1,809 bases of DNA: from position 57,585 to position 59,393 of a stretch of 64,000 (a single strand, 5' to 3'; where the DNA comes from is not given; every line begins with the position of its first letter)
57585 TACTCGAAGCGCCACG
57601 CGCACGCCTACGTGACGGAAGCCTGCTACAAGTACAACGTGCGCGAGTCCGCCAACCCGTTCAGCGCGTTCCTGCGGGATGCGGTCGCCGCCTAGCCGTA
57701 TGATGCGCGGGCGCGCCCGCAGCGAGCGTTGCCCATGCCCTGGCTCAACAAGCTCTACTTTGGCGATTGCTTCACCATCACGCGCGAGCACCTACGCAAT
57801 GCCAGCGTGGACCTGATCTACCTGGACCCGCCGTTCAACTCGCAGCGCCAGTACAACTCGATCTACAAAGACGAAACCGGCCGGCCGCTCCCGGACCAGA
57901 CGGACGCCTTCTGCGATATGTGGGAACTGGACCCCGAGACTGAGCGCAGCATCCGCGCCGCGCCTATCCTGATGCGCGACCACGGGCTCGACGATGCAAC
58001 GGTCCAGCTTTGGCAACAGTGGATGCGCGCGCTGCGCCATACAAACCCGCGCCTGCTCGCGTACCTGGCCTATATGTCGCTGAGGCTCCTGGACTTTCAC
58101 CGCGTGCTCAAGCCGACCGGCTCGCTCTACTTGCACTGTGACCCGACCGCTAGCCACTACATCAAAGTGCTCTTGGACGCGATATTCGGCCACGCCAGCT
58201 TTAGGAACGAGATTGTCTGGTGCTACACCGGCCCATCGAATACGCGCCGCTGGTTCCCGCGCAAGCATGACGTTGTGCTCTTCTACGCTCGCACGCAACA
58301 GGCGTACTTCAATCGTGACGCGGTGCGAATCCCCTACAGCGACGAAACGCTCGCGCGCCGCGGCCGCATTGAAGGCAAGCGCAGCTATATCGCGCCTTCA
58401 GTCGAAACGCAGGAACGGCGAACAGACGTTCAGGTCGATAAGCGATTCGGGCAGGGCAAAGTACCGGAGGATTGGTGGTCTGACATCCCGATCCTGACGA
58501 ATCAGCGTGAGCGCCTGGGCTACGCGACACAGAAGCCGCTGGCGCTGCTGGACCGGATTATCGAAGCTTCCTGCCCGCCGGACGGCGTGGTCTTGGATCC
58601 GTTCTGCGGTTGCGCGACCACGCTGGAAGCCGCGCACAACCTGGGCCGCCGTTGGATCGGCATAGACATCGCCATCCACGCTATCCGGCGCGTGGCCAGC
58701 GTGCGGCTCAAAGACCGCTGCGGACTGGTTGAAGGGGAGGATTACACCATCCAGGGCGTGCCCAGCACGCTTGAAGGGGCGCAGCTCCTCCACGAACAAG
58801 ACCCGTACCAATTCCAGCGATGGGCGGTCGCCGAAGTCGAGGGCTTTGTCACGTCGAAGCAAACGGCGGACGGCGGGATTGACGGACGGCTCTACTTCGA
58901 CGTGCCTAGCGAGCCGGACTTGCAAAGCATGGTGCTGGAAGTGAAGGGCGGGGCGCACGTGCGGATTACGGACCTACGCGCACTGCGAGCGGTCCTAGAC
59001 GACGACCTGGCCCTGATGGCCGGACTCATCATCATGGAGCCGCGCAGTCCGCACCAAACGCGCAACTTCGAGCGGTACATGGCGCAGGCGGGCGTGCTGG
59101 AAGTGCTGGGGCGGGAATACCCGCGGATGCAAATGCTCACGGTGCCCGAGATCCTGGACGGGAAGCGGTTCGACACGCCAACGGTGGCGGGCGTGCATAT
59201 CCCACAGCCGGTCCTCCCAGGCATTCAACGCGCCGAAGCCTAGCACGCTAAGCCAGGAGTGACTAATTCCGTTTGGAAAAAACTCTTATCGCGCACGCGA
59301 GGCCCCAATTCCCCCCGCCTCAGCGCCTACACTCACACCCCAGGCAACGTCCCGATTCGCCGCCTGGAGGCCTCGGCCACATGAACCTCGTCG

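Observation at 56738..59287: IS1595-like element with 47-bp inverted repeats carrying a methyltransferase-Mrr fusion as cargo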

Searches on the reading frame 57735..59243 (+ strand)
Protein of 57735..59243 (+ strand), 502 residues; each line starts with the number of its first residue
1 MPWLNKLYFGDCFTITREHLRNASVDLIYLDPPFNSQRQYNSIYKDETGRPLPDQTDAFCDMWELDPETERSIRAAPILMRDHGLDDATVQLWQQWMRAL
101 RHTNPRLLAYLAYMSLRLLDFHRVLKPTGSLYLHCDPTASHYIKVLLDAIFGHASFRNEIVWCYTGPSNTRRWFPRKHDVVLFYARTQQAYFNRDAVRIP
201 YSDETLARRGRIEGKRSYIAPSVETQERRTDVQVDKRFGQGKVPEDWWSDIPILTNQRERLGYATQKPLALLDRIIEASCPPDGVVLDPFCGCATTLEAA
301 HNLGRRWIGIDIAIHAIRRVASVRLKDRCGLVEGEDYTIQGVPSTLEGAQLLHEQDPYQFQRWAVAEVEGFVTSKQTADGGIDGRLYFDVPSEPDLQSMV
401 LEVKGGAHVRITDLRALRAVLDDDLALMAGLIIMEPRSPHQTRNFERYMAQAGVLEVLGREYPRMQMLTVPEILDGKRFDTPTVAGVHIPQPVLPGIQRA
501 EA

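Call 4: search_protein_families(library=pfam, proteins=[window:57735-59243:+], max_evalue=0.1)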
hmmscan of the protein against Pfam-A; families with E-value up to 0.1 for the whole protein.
window:57735-59243:+ (502 aa): 4 families
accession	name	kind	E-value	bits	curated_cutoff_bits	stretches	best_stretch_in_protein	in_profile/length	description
PF01555.25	N6_N4_Mtase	-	4.8e-43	148.1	26.7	1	25-318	1-217/221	DNA methylase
PF02086.21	MethyltransfD12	-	0.0096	16.1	22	0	21-47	172-198/253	D12 class N6 adenine-specific DNA methyltransferase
PF05724.17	TPMT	-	0.012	15.7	26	0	259-320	13-75/218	Thiopurine S-methyltransferase (TPMT)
PF03602.21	Cons_hypoth95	-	0.018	15.1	24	1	18-43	107-132/182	Conserved hypothetical protein 95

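Call 5: search_protein_families(library=ncbifam, proteins=[window:57735-59243:+], max_evalue=0.1)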
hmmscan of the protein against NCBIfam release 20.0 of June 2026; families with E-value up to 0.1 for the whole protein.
window:57735-59243:+ (502 aa): 6 families
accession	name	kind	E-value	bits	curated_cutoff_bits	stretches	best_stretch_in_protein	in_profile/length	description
NF008572.0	PRK11524.1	equivalog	6.1e-26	91.2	292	2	110-317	61-249/294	adenine-specific DNA-methyltransferase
NF050803.1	DnaMtaseCcrMCaul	equivalog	4.6e-21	75.1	830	2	256-326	179-248/350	adenine-specific DNA-methyltransferase CcrM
NF010253.0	PRK13699.1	subfamily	3.9e-11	43.1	244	1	263-314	144-195/226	DNA methyltransferase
TIGR00095.1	TIGR00095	equivalog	0.014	15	117.5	1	20-44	120-143/194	16S rRNA (guanine(966)-N(2))-methyltransferase RsmD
TIGR01177.1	TIGR01177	hypoth_equivalog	0.031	13.6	316.55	1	284-315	184-215/330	TIGR01177 family methyltransferase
NF045667.1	MTase_DVU1556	equivalog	0.048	13.1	155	0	270-319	9-60/213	DVU_1556 family methyltransferase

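Call 8: search_solved_structures(query=window:57735-59243:+, max_evalue=1, show_alignments=1)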
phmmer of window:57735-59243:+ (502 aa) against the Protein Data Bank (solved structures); distinct sequences matched with E-value up to 1: 15.
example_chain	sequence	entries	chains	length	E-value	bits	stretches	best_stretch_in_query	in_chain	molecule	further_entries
9c3u_A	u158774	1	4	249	4.8e-27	97.7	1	124-312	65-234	Methyltransferase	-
8urk_A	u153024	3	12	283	8.9e-27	96.8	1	124-312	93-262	Methyltransferase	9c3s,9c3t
1eg2_A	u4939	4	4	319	3.6e-18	68.4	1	110-313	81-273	MODIFICATION METHYLASE RSRI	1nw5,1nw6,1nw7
1nw8_A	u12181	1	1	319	3.7e-18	68.4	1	110-313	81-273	MODIFICATION METHYLASE RSRI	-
1g60_A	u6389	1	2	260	1.6e-16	63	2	259-317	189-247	Adenine-specific Methyltransferase MboIIA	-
6pbd_A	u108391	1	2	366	1e-13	53.7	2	261-317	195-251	Modification methylase CcrMI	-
5hfj_A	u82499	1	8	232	4.4e-10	41.7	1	258-312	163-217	Adenine specific DNA methyltransferase (DpnA)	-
5hek_A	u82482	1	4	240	4.8e-10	41.6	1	258-312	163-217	Adenine specific DNA methyltransferase (DpnA)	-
4zcf_A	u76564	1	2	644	2.2e-07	32.8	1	109-191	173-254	Restriction endonuclease EcoP15I, modification subunit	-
2zie_A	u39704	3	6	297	3e-05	25.8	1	244-313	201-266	Putative modification methylase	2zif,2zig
8s9m_A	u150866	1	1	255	0.0015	20.1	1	265-314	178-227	DNA cytosine-N4 methyltransferase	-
7dsu_A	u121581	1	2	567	0.0017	20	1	111-168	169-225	Mbo45V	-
8s9n_A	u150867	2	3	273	0.0018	19.9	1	263-314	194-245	DNA cytosine-N4 methyltransferase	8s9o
6k0w_B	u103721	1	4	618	0.007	18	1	109-188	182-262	Adenine specific DNA methyltransferase (Mod)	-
1boo_A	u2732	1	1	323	0.95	10.9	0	268-314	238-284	PROTEIN (N-4 CYTOSINE-SPECIFIC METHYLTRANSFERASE PVU II)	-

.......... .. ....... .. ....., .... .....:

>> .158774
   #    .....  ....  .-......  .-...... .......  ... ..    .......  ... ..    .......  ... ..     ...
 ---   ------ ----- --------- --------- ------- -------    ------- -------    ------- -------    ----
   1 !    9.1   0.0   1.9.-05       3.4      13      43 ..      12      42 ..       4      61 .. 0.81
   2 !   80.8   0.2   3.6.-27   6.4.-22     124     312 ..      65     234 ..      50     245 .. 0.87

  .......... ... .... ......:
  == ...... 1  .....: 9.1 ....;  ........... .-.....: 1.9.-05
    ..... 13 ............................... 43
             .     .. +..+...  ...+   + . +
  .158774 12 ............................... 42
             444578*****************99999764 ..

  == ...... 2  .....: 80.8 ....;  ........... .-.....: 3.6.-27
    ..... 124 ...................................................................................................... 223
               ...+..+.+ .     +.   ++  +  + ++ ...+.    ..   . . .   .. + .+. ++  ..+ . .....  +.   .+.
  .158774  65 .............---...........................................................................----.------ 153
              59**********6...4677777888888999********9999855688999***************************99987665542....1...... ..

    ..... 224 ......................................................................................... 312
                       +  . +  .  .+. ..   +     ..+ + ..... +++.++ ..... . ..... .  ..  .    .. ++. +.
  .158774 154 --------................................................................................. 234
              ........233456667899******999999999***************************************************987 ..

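Call 9: find_homologous_proteins(query=window:57735-59243:+)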
Query window:57735-59243:+ (502 aa): 8000 proteins with E <= 0.001 among 8000 candidates; the best 120 are listed.
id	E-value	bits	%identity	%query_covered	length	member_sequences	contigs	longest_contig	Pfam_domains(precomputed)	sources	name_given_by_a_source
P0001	0.0e+0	1177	100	100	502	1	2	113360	PF01555.25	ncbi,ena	-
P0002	0.0e+0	1031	87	100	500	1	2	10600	PF01555.25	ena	-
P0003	2.6e-273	925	81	100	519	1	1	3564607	PF01555.25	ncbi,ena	-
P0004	2.3e-253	859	71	100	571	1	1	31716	PF01555.25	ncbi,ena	-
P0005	7.2e-246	835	72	100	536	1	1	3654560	PF01555.25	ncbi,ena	-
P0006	1.2e-229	781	69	95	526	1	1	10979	PF01555.25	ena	-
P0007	5.6e-228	776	67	98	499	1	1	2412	PF04471.19,PF01555.25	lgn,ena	-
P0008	7.1e-210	716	63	99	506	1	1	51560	PF01555.25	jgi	-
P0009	8.5e-204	696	63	98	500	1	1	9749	PF01555.25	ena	-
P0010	7.6e-203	693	60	99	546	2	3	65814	PF01555.25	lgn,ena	-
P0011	3.9e-201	687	60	99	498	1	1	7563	PF01555.25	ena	-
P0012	6.4e-201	686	62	99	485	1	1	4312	PF01555.25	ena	-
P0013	6.6e-201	686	59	98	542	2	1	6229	PF01555.25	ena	-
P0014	1.5e-200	685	63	97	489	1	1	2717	PF01555.25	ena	-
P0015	2.0e-199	681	71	50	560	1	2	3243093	PF01555.25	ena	-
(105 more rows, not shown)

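Call 10: find_encoding_contigs(protein=P0001, flank=6000, max_places=4)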
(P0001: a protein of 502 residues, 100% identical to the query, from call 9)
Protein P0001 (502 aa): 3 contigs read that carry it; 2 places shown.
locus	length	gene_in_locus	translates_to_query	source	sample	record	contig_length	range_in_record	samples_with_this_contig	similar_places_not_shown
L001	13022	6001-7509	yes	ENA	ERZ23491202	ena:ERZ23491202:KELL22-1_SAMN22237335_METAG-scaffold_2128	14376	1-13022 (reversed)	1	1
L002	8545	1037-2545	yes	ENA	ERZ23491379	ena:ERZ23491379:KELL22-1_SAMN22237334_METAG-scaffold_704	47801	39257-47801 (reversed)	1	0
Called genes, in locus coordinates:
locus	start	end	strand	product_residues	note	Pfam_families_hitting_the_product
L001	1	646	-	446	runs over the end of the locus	PF01381:HTH_3 (weak), PF06114:Peptidase_M78 (weak), PF09954:DUF2188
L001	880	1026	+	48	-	-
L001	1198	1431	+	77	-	-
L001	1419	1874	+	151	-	PF01850:PIN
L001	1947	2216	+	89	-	-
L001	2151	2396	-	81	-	PF22513:FitA-like_RHH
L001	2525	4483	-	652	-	PF01551:Peptidase_M23, PF01464:SLT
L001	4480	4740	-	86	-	-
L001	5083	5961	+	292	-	PF12760:Zn_ribbon_IS1595, PF12762:DDE_Tnp_IS1595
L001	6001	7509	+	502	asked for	PF01555:N6_N4_Mtase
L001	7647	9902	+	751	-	PF13385:Laminin_G_3, PF20254:DMFA2_C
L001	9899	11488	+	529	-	-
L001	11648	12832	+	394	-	PF00282:Pyridoxal_deC, PF01041:DegT_DnrJ_EryC1, PF00155:Aminotran_1_2, PF00266:Aminotran_5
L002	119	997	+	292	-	PF12760:Zn_ribbon_IS1595, PF12762:DDE_Tnp_IS1595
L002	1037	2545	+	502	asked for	PF01555:N6_N4_Mtase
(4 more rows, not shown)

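Call 11: find_encoding_contigs(protein=P0002, flank=6000, max_places=4)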
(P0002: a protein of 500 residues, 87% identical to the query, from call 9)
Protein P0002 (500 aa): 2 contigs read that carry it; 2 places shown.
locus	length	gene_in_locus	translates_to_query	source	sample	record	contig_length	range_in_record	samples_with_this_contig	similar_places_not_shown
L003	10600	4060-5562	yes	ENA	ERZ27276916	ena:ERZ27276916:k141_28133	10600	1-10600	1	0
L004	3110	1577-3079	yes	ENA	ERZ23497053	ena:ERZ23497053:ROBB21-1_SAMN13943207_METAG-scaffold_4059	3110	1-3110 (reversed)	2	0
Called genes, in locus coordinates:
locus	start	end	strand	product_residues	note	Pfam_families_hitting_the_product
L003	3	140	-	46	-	?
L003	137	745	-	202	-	PF12710:HAD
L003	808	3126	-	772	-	PF00580:UvrD-helicase, PF13604:AAA_30 (faint), PF01443:Viral_helicase1 (faint), PF13245:AAA_19, PF13361:UvrD_C, PF13538:UvrD_C_2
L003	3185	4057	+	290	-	PF12760:Zn_ribbon_IS1595, PF12762:DDE_Tnp_IS1595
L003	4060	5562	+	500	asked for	PF01555:N6_N4_Mtase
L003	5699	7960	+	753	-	PF13385:Laminin_G_3 (weak), PF20254:DMFA2_C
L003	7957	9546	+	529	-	-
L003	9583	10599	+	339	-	?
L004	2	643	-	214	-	?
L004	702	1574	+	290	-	PF12760:Zn_ribbon_IS1595, PF12762:DDE_Tnp_IS1595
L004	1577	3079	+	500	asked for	PF01555:N6_N4_Mtase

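Call 12: find_encoding_contigs(protein=P0003, flank=6000, max_places=4)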
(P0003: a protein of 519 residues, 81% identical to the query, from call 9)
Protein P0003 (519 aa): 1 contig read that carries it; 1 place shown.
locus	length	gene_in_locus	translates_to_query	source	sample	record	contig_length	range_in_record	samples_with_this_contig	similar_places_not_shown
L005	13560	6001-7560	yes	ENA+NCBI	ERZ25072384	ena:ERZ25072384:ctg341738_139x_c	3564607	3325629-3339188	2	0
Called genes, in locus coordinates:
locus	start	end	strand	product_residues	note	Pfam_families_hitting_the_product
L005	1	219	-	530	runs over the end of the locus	PF18733:HEPN_LA2681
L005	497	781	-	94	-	-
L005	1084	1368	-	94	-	-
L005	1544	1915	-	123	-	-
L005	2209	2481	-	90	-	-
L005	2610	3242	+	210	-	-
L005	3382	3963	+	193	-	-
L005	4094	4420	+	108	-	-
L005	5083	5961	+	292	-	PF12760:Zn_ribbon_IS1595, PF12762:DDE_Tnp_IS1595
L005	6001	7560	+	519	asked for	PF01555:N6_N4_Mtase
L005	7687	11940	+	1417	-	PF00270:DEAD, PF04851:ResIII (weak), PF00271:Helicase_C, PF19306:WHD_Lhr, PF08494:DEAD_assoc, PF23235:WHD_3rd_Lhr, PF23234:WHD_4th_Lhr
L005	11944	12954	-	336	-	PF12006:DUF3500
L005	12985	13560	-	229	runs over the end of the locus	PF09365:DUF2461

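Call 14: find_encoding_contigs(protein=P0004, flank=6000, max_places=3)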
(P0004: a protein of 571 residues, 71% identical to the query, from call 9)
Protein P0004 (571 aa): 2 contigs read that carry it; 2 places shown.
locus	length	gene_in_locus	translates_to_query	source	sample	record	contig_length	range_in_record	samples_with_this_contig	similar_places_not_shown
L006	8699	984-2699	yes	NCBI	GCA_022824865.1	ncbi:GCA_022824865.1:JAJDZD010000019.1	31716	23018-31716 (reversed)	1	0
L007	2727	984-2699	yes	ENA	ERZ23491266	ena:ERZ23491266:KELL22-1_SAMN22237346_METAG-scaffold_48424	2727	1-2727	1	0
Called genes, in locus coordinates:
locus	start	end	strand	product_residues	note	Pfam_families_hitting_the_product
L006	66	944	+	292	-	PF12760:Zn_ribbon_IS1595, PF12762:DDE_Tnp_IS1595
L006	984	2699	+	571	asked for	PF01555:N6_N4_Mtase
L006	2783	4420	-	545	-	PF02538:Hydantoinase_B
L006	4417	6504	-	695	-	PF05378:Hydant_A_N, PF01968:Hydantoinase_A, PF19278:Hydant_A_C (weak)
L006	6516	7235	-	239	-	PF01177:Asp_Glu_race, PF17645:Amdase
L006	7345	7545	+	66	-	-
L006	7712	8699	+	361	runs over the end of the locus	PF01408:GFO_IDH_MocA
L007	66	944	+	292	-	PF12760:Zn_ribbon_IS1595, PF12762:DDE_Tnp_IS1595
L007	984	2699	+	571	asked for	PF01555:N6_N4_Mtase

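Call 15: find_encoding_contigs(protein=P0005, flank=6000, max_places=3)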
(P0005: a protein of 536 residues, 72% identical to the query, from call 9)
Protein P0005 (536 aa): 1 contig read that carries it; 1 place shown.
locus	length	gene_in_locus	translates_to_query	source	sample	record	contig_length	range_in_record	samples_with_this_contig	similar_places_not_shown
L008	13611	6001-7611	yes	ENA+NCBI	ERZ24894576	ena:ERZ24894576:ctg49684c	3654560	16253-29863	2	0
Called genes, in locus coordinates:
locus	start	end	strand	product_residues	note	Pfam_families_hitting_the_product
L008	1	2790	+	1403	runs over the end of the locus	-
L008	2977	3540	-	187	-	-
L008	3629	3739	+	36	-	-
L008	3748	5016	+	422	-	PF13458:Peripla_BP_6, PF01094:ANF_receptor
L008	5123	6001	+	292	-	PF12760:Zn_ribbon_IS1595, PF12762:DDE_Tnp_IS1595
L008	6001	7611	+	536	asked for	PF01555:N6_N4_Mtase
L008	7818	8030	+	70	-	-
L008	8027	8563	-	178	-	-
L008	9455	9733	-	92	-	PF01609:DDE_Tnp_1 (weak)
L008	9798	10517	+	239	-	-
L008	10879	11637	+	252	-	-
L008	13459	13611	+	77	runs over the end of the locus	-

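Call 26: find_related_loci(query=A1, collection=genome_contigs, flank=5000)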
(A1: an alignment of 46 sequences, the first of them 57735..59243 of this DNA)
Query A1 (502 aa) in genome_contigs; peptide patterns used: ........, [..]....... (x = any residue, [..] = any of these).
600 stretches matched a pattern (row limit reached: there are more); 582 encode a relative of the query (tblastn E <= 1e-3); the best 80 are kept; 80 distinct loci.
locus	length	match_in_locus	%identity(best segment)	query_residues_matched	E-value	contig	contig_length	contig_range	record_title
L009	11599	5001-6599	56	4-499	0e+0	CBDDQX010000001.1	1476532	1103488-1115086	MAG: Dehalococcoidia bacterium isolate 8444951f-8005-4b54-b322-73b6ad57e0fa genome assembly, contig: contig_1, whole gen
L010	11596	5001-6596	55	4-495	0e+0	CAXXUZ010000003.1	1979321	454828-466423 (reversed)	MAG: Kaistiaceae bacterium isolate 3bd50a5f-91ea-4e9f-b1be-61832993f823 genome assembly, contig: contig_3, whole genome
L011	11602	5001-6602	54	5-500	0e+0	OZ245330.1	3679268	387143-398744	MAG: bacterium isolate c16666b3-4bf0-4dcb-aaf0-864fdfc57c8a genome assembly, chromosome: 1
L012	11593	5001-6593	55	4-497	0e+0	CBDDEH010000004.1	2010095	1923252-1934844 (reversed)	MAG: Dehalococcoidia bacterium isolate ab2729b3-5e60-47ca-9461-4bcedbe27f68 genome assembly, contig: contig_4, whole gen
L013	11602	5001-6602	54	4-494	2e-180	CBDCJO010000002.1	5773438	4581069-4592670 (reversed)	MAG: Candidatus Latescibacterota bacterium isolate e8a457ff-d6c0-45dd-8553-2519624e1a5f genome assembly, contig: contig_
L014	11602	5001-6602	54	4-499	3e-178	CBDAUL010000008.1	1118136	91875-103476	MAG: Vicinamibacterales bacterium isolate 3187d3cd-29f7-40f2-88d1-47a6769d9de4 genome assembly, contig: contig_8, whole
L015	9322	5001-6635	52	4-495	2e-174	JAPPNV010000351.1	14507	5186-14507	MAG: Rhodospirillales bacterium isolate RHO3_bin_80 NODE_5891_length_14507_cov_25.698519, whole genome shotgun sequence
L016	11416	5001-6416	54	4-486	1e-170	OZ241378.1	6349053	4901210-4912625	MAG: Candidatus Poribacteria bacterium isolate 8f0f5501-85a9-4e66-9deb-4e7c08d09c04 genome assembly, chromosome: 1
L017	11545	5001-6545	44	5-483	3e-135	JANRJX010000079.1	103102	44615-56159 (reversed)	MAG: Chloroflexota bacterium isolate bins.419 k141_2443662, whole genome shotgun sequence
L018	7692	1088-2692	44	4-483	2e-129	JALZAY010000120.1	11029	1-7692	MAG: Pseudomonadota bacterium isolate KAP bin103 SD1490_NODE_2229_length_11029_cov_3.432673, whole genome shotgun sequen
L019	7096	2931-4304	44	5-482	7e-118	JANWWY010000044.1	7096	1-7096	MAG: Aquificaceae bacterium isolate SKYG33 NODE_44_length_7096_cov_7.515885, whole genome shotgun sequence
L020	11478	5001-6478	43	4-486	5e-117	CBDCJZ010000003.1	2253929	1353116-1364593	MAG: Owenweeksia sp. isolate f8187700-885a-4c7d-bf95-be855aac6960 genome assembly, contig: contig_3, whole genome shotgu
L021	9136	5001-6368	39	3-485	1e-104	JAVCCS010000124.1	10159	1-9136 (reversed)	MAG: Candidatus Theseobacter exili isolate MAG_3300035698_1968 Ga0374944_279776, whole genome shotgun sequence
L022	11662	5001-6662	65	4-499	1e-103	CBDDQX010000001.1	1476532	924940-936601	MAG: Dehalococcoidia bacterium isolate 8444951f-8005-4b54-b322-73b6ad57e0fa genome assembly, contig: contig_1, whole gen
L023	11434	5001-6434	41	5-497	9e-103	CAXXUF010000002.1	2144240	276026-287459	MAG: Tepidiformaceae bacterium isolate 318f1ce1-8287-4d5d-81f3-8079518f2b7d genome assembly, contig: contig_2, whole gen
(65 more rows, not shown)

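Call 32: predict_structure(alignment_id=A1)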
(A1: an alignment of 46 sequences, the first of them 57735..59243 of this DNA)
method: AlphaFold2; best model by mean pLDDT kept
length: 502 residues; sequences in the alignment: 46
mean_pLDDT: 76.7   pTM: 0.78
mean pLDDT of the five models: 76.7, 75.4, 75.2, 72.3, 70.6
residues with pLDDT >= 90: 100; 70-90: 254; 50-70: 96; < 50: 52
segments of 3 or more residues with pLDDT < 50: 34-43, 56-61, 211-222, 224-229, 486-502
pLDDT, mean of each block of 10 residues (from residue 1): 79 86 95 50 52 49 67 83 86 85 81 85 95 77 85 89 68 70 91 81 66 43 48 55 74 69 70 93 94 86 95 68 80 88 86 83 82 61 79 81 81 86 84 88 89 88 93 90 53 39 31
secondary structure, 60 per line:
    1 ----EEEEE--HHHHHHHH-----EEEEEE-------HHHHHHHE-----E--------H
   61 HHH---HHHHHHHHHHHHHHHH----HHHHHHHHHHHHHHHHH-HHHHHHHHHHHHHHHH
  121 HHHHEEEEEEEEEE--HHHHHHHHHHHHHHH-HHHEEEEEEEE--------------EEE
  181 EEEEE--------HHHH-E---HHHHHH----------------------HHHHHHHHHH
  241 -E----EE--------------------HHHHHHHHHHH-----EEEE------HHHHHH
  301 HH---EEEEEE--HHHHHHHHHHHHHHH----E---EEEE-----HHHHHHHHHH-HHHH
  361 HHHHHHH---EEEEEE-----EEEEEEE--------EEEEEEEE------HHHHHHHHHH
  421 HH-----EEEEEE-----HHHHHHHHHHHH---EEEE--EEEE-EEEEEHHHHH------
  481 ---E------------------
elements in order: E5-9 H12-19 E25-30 H38-44 H60-63 H67-82 H87-103 H105-124 E125-134 H137-151 E156-163 E178-185 H194-197 H203-208 H231-240 H269-279 E285-288 H295-302 E306-311 H314-328 E337-340 H346-355 H357-367 E371-376 E382-388 E397-404 H411-422 E428-433 H439-450 E454-457 E460-463 E465-469 H470-474
